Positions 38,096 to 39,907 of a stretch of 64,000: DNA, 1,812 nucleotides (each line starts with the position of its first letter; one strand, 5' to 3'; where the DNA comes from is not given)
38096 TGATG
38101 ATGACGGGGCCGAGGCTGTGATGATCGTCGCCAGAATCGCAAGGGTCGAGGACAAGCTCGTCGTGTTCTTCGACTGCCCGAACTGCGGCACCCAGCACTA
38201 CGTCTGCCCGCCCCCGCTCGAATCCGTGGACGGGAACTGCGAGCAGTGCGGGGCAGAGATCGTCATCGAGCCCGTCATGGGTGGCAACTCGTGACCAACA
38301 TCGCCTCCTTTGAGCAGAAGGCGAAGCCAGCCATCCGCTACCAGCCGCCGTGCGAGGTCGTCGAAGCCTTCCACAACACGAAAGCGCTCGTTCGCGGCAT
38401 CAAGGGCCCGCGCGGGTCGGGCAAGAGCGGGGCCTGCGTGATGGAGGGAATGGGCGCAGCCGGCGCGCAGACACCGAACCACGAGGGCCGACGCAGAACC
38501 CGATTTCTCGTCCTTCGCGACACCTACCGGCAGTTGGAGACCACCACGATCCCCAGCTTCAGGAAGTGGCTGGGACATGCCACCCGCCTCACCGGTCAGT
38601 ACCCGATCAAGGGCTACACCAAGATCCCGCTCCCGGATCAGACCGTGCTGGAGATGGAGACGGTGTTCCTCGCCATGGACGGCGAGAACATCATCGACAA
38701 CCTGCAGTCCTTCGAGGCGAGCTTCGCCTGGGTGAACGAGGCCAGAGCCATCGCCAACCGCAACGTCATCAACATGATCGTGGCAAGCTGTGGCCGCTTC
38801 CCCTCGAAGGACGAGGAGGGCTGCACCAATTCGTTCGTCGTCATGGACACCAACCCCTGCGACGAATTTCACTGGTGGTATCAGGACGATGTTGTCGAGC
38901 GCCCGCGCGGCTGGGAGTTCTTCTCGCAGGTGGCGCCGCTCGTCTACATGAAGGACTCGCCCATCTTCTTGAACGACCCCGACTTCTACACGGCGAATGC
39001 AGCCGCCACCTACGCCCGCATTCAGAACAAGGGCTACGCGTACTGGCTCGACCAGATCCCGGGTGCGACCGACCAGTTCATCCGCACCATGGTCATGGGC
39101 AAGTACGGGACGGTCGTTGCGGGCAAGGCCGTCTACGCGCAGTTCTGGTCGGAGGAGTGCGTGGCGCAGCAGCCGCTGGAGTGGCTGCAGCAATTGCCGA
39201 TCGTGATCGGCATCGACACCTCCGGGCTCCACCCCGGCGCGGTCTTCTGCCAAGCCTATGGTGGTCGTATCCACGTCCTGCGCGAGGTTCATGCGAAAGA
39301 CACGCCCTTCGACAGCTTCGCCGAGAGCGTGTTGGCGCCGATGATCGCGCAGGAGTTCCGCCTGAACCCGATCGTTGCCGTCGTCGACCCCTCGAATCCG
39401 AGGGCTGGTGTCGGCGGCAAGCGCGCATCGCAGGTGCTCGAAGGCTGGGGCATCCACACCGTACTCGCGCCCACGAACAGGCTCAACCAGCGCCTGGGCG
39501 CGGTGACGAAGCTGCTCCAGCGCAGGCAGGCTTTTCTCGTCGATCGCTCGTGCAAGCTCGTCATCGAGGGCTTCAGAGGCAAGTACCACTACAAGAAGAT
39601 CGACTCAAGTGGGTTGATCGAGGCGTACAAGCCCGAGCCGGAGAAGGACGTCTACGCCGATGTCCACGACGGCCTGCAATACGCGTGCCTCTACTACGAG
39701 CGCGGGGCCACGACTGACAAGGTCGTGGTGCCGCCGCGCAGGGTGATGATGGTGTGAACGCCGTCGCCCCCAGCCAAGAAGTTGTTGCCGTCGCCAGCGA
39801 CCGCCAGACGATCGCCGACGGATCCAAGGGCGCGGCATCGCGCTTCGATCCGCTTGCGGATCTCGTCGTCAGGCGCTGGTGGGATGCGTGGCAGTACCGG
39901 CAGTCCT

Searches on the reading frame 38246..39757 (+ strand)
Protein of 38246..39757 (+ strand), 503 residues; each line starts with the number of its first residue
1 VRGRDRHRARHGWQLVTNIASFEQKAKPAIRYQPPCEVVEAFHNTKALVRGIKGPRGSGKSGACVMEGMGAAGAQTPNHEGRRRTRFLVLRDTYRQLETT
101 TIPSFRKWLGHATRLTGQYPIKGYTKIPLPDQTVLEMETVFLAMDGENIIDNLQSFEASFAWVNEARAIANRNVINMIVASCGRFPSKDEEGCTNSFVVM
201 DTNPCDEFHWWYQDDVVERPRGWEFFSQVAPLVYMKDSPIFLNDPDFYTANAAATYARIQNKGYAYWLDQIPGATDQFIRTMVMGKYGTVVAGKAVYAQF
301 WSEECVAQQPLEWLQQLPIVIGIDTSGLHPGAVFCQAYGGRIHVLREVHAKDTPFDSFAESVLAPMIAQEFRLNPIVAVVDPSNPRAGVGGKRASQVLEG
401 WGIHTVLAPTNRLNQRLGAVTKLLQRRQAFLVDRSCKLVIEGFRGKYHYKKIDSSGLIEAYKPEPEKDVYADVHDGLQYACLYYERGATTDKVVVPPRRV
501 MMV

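Call 15: search_protein_families(library=pfam, proteins=[window:38246-39757:+], max_evalue=0.01)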
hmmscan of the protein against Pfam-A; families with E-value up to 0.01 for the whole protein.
window:38246-39757:+ (503 aa): 0 families

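Call 18: search_protein_families(library=phrogs, proteins=[window:38246-39757:+], max_evalue=0.001)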
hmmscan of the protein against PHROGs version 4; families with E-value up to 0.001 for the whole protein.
window:38246-39757:+ (503 aa): 2 families
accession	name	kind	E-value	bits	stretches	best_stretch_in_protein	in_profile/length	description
phrog_2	-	head and packaging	2.7e-22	80.3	1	43-488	275-596/807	terminase large subunit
phrog_979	-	head and packaging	0.00072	19.3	1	29-204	148-304/642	terminase large subunit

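Call 19: find_related_loci(query=window:38246-39757:+, collection=viral_contigs, flank=6000)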
Query window:38246-39757:+ (503 aa) in viral_contigs; peptide patterns used: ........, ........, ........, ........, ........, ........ (x = any residue, [..] = any of these).
13 stretches matched a pattern; 4 encode a relative of the query (tblastn E <= 1e-3); 4 distinct loci.
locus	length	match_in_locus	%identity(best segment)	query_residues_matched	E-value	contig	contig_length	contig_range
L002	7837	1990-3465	79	12-503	0e+0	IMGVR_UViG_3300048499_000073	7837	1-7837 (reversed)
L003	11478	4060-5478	60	29-501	0e+0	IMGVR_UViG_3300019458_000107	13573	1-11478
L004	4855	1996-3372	61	24-482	0e+0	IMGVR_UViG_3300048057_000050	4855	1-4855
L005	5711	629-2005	61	24-482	0e+0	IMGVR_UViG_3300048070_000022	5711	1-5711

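Call 30: find_related_loci(query=A2, collection=genome_contigs, flank=8000)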
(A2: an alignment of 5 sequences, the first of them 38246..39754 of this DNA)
Query A2 (503 aa) in genome_contigs; peptide patterns used: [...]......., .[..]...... (x = any residue, [..] = any of these).
220 stretches matched a pattern, but none encodes a relative of the query by tblastn (E <= 1e-3).

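Call 31: find_related_loci(query=A2, collection=viral_contigs, flank=5000)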
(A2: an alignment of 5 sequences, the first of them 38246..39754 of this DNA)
Query A2 (503 aa) in viral_contigs; peptide patterns used: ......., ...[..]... (x = any residue, [..] = any of these).
282 stretches matched a pattern; 10 encode a relative of the query (tblastn E <= 1e-3); 10 distinct loci.
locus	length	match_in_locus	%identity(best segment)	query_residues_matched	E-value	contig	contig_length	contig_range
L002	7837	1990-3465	79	12-503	0e+0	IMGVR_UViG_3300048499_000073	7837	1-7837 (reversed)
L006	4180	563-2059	67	6-503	0e+0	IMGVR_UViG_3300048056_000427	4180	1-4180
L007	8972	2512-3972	65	17-503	0e+0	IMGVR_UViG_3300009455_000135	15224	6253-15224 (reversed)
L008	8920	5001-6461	65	17-503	0e+0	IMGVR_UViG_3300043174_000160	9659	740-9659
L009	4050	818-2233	65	30-501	0e+0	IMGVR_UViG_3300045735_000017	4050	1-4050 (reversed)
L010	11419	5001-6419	61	24-496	0e+0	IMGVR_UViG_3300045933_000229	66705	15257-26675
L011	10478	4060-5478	60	29-501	0e+0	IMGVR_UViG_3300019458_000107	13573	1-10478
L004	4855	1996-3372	61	24-482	0e+0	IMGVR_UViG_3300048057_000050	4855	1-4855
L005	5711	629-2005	61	24-482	0e+0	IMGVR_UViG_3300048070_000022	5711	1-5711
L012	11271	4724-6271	56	1-502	0e+0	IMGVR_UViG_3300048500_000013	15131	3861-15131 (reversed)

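Call 36: search_dna_similar(query=window:38246-39754:+, collection=phages, mode=protein, max_rows=25, max_evalue=0.001)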
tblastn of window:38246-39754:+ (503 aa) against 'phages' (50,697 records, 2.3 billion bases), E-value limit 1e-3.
Records with a match: 24; places in all: 24; records where one place covers at least 80% of the query: 18.
Best place of each record, by identity: <60% 24.
By first word of the organism name: Burkholderia 5; Rhizobium 4; Vibrio 2; Dunaliella 2; Myxococcus 2; Pasteurella 1; Pelagibacter 1; Methylophilales 1; Cronobacter 1; Pseudomonas 1; and 4 more.
By host as written in the record: - 5; Rhizobium phaseoli N831 2; Dunaliella viridis var. palmelloides Teodoresco (Chlorophyta) 2; Myxococcus xanthus strain DK883 2; Pasteurella multocida Past22 1; Candidadtus Pelagibacter sp. HTCC1062 1; Vibrio alginolyticus RY-3 1; Methylophilales bacterium FZCC2181 1; and 9 more.
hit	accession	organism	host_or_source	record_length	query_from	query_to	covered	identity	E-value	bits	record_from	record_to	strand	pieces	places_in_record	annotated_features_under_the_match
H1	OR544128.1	Pasteurella phage Pmp11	Pasteurella multocida Past22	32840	37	482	89%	33.7%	4e-65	234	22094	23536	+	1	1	terminase large subunit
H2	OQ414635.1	Pelagibacter phage EXVC031P Hodr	Candidadtus Pelagibacter sp. HTCC1062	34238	29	482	90%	31.2%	5e-61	222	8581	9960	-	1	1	hypothetical protein (x2)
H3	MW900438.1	Vibrio phage vB_ValP_VA-RY-3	Vibrio alginolyticus RY-3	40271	42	482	88%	31.4%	1e-46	180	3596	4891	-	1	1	putative terminase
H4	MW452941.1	Methylophilales phage MEP301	Methylophilales bacterium FZCC2181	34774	38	482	88%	28.9%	1e-46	180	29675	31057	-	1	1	terminase large subunit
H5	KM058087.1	Cronobacter phage vB_CsaP_Ss1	Cronobacter sakazakii ATCC BAA 894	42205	42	482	88%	28.9%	7e-42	166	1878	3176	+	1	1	putative terminase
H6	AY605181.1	Burkholderia phage BcepC6B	-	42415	30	479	89%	28.3%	5e-35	145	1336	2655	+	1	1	g03: putative TerL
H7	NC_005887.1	Burkholderia phage BcepC6B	Burkholderia cepacia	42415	30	479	89%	28.3%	5e-35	145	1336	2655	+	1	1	TerL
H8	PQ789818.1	Burkholderia phage vB_E332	Burkholderia sp.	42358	30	479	89%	28.3%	1e-33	141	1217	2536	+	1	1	terminase large subunit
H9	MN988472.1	Rhizobium phage RHph_TM3_14A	Rhizobium etli T3_14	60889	34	482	89%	28.1%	8e-37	150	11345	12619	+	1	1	terminase large subunit protein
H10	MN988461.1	Rhizobium phage RHph_TM27A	Rhizobium phaseoli N831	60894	34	482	89%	28.1%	8e-37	150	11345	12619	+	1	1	terminase large subunit protein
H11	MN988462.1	Rhizobium phage RHph_TM27B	Rhizobium phaseoli N831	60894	34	482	89%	28.1%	8e-37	150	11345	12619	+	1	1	terminase large subunit protein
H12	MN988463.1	Rhizobium phage RHph_TM29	Rhizobium phaseoli N931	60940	34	482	89%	28.1%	8e-37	150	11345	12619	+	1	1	terminase large subunit protein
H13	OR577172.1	Pseudomonas phage Rollin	Pseudomonas aeruginosa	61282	52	481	85%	29.3%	1e-39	159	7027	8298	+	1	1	hypothetical protein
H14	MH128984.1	Burkholderia phage vB_BmuP_KL4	-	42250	32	479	89%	27.8%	3e-34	143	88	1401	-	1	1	large terminase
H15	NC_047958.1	Burkholderia phage vB_BmuP_KL4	-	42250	32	479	89%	27.8%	3e-34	143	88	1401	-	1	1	TerL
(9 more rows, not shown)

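Call 50: find_homologous_proteins(query=window:38246-39754:+, max_evalue=1e-20)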
Query window:38246-39754:+ (503 aa): 59 proteins with E <= 1e-20 among 8000 candidates.
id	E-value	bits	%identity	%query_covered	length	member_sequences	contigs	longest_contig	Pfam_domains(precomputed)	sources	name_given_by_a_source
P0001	0.0e+0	1144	100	97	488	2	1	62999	-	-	-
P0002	4.7e-294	994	86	97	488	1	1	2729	-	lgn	-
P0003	1.2e-276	936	80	96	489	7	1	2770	-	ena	-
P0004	8.2e-243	825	79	87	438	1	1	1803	-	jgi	jgi:hypothetical protein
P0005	1.3e-241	821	72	94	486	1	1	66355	-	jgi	jgi:hypothetical protein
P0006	1.5e-230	784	68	97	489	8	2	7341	-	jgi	jgi:hypothetical protein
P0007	5.5e-230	782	68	97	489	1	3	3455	-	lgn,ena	-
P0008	6.0e-225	766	66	95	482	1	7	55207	-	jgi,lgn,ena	jgi:hypothetical protein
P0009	4.0e-222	757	64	96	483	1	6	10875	-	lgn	-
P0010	4.1e-216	737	65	94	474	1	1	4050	-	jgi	jgi:hypothetical protein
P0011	6.1e-205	700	62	95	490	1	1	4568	-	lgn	-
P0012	3.4e-201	688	61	95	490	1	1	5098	-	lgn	-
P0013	2.4e-200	685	61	95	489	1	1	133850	-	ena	-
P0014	7.8e-200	683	61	94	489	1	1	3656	-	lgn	-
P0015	9.7e-200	683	61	94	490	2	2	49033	-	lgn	-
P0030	2.6e-74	269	34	89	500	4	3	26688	-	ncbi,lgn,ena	-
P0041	4.8e-58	215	33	90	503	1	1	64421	-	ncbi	-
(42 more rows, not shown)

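Call 51: find_encoding_contigs(protein=P0013, flank=10000, max_places=3)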
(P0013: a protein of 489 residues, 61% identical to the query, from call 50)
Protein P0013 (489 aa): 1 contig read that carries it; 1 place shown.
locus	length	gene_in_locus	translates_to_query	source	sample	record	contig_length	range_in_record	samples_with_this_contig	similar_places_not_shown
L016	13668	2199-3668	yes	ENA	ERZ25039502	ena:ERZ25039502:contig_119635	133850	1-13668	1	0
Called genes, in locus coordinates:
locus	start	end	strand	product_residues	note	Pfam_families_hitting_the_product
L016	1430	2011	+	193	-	-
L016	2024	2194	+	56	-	-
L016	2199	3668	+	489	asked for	-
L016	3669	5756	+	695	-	-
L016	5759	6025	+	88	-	-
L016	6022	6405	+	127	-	-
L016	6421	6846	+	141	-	-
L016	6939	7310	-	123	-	-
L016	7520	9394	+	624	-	-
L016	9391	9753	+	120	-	-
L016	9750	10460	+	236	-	-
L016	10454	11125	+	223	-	-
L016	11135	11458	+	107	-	-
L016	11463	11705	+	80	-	-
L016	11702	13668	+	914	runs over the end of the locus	-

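Call 52: find_encoding_contigs(protein=P0005, flank=6000, max_places=3)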
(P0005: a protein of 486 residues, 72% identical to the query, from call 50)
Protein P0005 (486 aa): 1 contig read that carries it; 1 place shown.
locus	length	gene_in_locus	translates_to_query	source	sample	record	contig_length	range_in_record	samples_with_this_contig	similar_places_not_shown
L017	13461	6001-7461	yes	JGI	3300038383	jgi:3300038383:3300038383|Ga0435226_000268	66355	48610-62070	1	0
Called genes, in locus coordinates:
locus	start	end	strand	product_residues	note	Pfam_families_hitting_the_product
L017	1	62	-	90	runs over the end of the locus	-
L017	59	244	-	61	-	-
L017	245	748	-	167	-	-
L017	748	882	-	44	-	-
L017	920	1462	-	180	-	-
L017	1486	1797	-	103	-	-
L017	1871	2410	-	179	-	-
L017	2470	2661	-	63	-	-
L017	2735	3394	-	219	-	PF19474:DUF6011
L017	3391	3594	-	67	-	-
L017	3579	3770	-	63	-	-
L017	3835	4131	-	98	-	-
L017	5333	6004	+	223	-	-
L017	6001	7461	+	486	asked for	-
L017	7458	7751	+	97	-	-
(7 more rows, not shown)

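Call 55: find_encoding_contigs(protein=P0008, flank=6000, max_places=4)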
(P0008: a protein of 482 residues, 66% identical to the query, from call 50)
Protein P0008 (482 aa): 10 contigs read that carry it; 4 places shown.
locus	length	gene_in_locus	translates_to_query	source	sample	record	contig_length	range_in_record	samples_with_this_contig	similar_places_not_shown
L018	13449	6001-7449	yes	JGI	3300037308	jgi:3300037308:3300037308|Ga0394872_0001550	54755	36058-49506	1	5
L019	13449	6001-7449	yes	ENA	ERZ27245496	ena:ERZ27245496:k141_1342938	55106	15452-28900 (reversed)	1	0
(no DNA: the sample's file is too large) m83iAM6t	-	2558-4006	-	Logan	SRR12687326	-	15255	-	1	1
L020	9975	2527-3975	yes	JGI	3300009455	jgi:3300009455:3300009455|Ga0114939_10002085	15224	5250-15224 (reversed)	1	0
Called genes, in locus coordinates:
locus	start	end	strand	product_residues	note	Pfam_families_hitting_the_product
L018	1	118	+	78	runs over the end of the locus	-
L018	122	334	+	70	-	-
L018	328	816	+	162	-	-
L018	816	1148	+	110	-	PF24608:PDDEXK_15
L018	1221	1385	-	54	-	-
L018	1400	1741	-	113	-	-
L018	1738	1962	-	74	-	-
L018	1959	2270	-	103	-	-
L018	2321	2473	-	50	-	-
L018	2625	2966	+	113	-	-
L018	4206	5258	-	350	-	PF13481:AAA_25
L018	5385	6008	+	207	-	PF20901:Sf6_terminase (weak)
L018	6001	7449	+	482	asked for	-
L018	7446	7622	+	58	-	PF07411:DUF1508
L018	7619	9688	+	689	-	-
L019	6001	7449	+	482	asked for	-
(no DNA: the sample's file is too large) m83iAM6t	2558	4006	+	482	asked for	-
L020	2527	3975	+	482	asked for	-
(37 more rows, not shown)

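Call 93: list_cluster_members(proteins=[P0030, P0041, P0064, P0101])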
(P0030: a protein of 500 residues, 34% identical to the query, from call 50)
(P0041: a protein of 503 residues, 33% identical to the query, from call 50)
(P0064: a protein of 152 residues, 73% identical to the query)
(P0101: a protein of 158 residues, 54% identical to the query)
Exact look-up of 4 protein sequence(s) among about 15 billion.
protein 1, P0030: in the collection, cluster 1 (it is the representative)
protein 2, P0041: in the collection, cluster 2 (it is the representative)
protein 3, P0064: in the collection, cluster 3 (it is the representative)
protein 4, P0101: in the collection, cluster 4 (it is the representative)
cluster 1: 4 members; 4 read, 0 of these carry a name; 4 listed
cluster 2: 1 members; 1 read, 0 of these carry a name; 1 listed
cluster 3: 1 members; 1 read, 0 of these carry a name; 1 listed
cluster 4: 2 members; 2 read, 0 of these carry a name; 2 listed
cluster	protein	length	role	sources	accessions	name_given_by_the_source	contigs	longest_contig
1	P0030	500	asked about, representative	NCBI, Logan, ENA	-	-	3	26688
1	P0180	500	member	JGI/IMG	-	-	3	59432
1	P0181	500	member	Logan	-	-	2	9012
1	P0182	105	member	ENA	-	-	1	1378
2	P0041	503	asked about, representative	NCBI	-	-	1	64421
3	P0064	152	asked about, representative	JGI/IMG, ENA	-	-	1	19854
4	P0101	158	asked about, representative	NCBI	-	-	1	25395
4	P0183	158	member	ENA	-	-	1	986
